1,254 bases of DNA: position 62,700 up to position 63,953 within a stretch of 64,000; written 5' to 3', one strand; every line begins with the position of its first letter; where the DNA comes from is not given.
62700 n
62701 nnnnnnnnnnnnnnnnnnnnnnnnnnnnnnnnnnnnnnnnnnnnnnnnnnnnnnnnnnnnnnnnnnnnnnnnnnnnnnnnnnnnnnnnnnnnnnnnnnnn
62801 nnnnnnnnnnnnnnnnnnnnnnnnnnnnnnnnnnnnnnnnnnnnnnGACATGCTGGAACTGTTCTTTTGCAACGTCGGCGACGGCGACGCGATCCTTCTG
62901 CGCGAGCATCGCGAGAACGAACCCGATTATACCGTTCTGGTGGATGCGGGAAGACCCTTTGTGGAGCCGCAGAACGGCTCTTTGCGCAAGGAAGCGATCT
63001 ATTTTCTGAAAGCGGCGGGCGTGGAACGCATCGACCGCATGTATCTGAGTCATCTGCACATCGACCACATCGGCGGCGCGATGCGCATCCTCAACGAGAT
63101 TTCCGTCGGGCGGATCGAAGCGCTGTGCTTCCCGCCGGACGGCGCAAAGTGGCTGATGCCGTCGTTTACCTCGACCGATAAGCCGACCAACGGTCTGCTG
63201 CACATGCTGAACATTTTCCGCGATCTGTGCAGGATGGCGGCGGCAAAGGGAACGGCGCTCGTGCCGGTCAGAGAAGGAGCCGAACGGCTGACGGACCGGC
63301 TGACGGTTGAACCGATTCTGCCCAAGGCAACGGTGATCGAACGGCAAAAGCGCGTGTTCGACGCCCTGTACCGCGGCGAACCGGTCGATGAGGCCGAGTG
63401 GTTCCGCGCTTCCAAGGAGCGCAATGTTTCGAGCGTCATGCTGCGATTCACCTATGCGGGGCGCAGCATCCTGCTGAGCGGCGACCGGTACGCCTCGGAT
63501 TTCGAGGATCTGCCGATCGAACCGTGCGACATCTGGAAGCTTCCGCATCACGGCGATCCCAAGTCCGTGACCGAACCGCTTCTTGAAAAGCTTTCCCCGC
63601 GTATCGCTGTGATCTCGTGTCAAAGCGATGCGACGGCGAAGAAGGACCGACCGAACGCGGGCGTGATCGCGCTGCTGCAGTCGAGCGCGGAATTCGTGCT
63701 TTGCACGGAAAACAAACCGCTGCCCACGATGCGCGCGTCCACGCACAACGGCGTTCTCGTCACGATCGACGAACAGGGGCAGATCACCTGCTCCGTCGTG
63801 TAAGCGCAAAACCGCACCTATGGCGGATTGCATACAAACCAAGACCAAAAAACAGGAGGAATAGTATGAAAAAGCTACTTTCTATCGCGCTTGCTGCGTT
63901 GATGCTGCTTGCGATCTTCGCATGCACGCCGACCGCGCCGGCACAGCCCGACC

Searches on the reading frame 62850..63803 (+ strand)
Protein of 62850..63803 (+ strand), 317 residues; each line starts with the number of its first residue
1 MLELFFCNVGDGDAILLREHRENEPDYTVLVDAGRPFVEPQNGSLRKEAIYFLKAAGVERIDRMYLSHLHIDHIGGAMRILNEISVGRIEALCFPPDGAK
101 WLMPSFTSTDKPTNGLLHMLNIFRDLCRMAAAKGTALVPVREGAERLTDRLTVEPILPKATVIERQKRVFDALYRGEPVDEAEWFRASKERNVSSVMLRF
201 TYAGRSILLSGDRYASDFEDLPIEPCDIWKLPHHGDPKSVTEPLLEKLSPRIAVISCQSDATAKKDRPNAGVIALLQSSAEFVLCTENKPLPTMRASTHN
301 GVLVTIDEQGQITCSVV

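Call 7: search_protein_families(library=pfam, proteins=[window:62850-63803:+])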
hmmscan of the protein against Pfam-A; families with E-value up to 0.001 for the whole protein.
window:62850-63803:+ (317 aa): 2 families
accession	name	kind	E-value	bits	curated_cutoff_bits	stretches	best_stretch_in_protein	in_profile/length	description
PF00753.33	Lactamase_B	-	9.7e-13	48.9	22.7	1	11-88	5-71/196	Metallo-beta-lactamase superfamily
PF12706.13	Lactamase_B_2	-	0.00073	19.6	27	0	28-103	2-71/200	Beta-lactamase superfamily domain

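Call 14: search_protein_families(library=ncbifam, proteins=[window:62850-63803:+], max_evalue=0.001)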
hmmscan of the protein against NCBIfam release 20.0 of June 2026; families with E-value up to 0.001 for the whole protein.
window:62850-63803:+ (317 aa): 5 families
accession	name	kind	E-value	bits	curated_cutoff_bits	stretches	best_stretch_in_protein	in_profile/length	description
TIGR00361.1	ComEC_Rec2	equivalog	3.3e-15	55.3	190.05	2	5-88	444-519/663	DNA internalization-related competence protein ComEC/Rec2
NF049846.1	blaAHM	exception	3.6e-11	42.5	590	1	192-277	194-277/304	AHM family subclass B3-like metallo-beta-lactamase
NF041809.1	Avs1a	equivalog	1.4e-06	27.3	420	0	11-83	6-69/387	AVAST type 1 anti-phage system MBL fold metallo-hydrolase Avs1a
NF008580.0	PRK11539.1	equivalog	3.6e-06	25.6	969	0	188-257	617-691/758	ComEC family protein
TIGR02651.1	RNase_Z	equivalog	0.00099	18.2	292.95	0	56-88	47-79/302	ribonuclease Z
